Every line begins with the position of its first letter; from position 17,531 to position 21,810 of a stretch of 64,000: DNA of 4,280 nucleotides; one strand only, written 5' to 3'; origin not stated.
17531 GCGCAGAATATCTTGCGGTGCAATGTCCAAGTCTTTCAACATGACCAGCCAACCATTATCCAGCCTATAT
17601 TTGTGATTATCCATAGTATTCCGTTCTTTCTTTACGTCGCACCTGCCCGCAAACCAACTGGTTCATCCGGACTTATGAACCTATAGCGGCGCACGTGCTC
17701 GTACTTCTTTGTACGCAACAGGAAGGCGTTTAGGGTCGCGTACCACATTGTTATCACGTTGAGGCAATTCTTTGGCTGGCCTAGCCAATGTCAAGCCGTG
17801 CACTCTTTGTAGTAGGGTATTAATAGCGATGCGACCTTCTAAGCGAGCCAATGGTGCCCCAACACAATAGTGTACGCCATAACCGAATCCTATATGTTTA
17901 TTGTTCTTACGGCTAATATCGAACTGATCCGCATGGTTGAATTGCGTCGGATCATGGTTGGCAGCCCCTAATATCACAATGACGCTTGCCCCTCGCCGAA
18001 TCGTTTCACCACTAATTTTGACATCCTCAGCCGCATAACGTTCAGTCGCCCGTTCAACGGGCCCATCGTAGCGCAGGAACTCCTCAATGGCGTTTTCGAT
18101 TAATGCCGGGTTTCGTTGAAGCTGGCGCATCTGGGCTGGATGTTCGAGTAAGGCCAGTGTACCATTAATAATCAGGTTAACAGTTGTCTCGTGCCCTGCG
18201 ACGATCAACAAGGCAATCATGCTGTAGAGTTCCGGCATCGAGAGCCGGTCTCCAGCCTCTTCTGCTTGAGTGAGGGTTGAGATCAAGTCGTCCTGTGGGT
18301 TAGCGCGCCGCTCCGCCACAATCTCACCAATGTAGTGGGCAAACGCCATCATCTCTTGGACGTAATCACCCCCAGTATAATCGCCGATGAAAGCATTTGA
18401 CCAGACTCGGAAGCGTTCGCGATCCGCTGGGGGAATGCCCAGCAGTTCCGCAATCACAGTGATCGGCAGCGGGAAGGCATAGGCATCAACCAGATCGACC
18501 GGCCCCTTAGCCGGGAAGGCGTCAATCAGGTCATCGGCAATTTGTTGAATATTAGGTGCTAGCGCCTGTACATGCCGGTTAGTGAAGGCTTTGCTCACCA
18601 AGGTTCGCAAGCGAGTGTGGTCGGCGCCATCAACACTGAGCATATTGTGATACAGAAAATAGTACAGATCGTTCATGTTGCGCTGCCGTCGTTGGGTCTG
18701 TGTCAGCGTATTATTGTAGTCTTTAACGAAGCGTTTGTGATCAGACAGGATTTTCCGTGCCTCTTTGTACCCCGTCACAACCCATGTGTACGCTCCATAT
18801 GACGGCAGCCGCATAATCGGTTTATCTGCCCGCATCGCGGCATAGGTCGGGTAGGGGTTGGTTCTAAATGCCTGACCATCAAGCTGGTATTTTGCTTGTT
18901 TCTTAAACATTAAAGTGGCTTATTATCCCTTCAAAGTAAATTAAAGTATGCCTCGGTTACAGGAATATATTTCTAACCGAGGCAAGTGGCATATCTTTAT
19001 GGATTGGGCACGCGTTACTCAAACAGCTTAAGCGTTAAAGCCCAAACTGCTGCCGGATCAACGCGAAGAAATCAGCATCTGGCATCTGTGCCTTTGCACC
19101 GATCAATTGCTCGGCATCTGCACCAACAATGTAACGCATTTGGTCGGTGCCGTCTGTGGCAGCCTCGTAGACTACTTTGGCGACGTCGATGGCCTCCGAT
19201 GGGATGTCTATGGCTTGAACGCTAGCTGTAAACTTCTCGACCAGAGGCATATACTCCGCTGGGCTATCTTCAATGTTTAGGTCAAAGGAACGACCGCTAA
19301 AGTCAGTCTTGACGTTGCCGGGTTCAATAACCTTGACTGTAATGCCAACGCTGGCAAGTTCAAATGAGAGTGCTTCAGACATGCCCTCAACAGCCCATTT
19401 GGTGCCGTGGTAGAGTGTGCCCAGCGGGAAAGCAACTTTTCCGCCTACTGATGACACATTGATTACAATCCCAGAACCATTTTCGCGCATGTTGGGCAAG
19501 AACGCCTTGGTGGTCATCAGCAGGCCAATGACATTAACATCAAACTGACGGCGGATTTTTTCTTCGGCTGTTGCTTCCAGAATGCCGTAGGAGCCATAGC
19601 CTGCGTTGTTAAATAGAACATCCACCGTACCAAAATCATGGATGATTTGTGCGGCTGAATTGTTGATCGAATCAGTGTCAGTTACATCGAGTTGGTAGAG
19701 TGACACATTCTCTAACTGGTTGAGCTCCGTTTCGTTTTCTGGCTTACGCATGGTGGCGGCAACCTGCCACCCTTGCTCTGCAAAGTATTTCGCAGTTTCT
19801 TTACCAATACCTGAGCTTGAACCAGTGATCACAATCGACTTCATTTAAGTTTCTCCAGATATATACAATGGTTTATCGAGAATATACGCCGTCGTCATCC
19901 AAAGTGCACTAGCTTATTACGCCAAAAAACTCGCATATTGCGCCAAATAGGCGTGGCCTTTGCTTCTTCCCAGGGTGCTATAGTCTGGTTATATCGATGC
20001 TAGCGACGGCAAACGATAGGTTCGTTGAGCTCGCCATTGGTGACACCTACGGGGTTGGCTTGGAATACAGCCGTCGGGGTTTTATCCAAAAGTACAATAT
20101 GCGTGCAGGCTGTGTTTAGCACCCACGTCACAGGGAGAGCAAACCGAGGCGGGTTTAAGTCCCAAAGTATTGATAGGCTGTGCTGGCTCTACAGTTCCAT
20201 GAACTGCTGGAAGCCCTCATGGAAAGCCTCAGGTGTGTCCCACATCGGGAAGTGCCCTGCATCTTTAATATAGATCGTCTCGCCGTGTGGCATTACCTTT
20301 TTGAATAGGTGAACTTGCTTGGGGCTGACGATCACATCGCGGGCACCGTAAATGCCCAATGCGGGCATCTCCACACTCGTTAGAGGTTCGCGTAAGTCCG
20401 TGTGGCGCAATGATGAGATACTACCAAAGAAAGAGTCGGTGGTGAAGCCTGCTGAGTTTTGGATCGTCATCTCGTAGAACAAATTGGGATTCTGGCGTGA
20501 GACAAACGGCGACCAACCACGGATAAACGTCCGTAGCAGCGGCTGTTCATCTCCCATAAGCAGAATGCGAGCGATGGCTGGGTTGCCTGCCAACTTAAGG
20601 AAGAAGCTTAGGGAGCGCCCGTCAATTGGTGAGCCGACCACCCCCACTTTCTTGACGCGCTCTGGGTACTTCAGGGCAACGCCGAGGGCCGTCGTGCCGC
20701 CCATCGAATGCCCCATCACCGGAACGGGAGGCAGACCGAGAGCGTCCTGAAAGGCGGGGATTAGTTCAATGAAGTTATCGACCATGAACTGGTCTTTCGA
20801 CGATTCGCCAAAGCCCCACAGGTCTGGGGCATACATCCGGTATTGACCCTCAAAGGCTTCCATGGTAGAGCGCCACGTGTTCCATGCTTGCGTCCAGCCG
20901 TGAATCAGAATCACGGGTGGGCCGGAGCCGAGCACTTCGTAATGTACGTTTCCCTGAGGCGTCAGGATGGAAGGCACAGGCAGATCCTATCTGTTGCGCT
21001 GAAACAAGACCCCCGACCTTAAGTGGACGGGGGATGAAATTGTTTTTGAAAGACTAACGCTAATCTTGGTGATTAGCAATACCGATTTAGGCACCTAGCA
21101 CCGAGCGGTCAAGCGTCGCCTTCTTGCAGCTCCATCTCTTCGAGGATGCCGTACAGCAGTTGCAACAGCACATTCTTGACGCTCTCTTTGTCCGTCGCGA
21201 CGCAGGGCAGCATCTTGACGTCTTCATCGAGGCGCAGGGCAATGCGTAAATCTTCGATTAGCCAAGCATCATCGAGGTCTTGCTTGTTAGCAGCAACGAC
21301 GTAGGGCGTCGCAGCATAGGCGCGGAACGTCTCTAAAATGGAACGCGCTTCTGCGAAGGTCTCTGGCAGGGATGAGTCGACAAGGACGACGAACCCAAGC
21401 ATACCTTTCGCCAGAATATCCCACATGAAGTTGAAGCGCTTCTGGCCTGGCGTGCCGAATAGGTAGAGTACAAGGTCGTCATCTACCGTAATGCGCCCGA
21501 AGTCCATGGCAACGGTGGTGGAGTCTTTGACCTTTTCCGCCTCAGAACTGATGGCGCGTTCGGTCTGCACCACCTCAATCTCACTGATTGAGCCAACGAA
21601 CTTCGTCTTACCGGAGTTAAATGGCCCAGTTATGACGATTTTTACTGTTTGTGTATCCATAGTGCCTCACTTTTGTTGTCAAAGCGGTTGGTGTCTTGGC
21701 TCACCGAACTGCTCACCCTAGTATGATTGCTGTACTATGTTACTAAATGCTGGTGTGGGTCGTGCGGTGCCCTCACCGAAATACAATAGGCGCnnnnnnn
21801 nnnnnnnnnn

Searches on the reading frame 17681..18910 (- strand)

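Call 48: search_protein_families(library=pfam, proteins=[window:17681-18910:-], max_evalue=0.001)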
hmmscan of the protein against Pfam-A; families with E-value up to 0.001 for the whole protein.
window:17681-18910:- (409 aa): 1 family
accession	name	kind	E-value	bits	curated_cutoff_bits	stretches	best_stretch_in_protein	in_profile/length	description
PF00067.27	p450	-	7.3e-35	121.1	22.8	2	186-376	212-438/462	Cytochrome P450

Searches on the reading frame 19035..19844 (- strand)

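Call 48: search_protein_families(library=pfam, proteins=[window:19035-19844:-], max_evalue=0.001)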
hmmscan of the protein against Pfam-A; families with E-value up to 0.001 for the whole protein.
window:19035-19844:- (269 aa): 6 families
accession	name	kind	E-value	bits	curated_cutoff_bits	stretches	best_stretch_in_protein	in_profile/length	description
PF00106.31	adh_short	-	1.1e-49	169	26.6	1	2-185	1-189/195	short chain dehydrogenase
PF13561.12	adh_short_C2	-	2.9e-38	132.2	27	1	10-184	5-182/236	Enoyl-(Acyl carrier protein) reductase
PF08659.16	KR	-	4.2e-09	37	22.6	1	4-150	3-154/180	KR domain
PF13460.12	NAD_binding_10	-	1.1e-06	29.1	27.2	1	8-134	1-100/184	NAD(P)H-binding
PF01370.27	Epimerase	-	4.1e-06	26.8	20.9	1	4-98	1-89/240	NAD dependent epimerase/dehydratase family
PF05368.20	NmrA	-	9.1e-05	22.6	27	1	2-63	3-66/298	NmrA-like family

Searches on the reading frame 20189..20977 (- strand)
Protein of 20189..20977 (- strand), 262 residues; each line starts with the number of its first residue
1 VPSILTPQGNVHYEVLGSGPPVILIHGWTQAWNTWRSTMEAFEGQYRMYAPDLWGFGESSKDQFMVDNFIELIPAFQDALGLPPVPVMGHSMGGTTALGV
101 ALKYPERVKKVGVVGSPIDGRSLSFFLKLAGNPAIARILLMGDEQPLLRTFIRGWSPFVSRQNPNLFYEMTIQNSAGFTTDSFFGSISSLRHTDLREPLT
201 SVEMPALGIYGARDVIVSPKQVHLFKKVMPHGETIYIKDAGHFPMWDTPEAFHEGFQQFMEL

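Call 48: search_protein_families(library=pfam, proteins=[window:20189-20977:-], max_evalue=0.001)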
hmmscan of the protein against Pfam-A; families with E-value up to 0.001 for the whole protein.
window:20189-20977:- (262 aa): 5 families
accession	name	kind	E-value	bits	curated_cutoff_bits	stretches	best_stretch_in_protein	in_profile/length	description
PF00561.26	Abhydrolase_1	-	9.3e-28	98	25.8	1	20-248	1-244/245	alpha/beta hydrolase fold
PF12697.13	Abhydrolase_6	-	1.7e-17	65.2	26.3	1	22-253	1-215/217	Alpha/beta hydrolase family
PF12146.15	Hydrolase_4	-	3.8e-13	49.7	27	1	22-242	7-232/239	Serine aminopeptidase, S33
PF00756.26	Esterase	-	9.8e-07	29.2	22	1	86-115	118-147/251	Putative esterase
PF07819.20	PGAP1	-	0.00055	20.2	24.3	0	85-124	93-135/233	PGAP1-like alpha/beta domain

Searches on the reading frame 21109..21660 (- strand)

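Call 74: search_protein_families(library=pfam, proteins=[window:21109-21660:-], max_evalue=0.001)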
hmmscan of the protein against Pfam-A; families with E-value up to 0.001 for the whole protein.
window:21109-21660:- (183 aa): 5 families
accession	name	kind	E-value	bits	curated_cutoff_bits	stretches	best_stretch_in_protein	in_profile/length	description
PF03029.23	ATP_bind_1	-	5.4e-20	72.6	27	1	10-172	1-206/240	Conserved hypothetical ATP binding protein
PF00025.27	Arf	-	8.7e-10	38.8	22.3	1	3-166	12-168/174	ADP-ribosylation factor family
PF00071.28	Ras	-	3.3e-08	33.7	21.6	1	7-170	1-158/162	Ras family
PF00009.33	GTP_EFTU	-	0.0001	22.4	26.5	1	5-168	3-181/188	Elongation factor Tu GTP binding domain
PF08477.19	Roc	-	0.0002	22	27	1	7-128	1-119/119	Ras of Complex, Roc, domain of DAPkinase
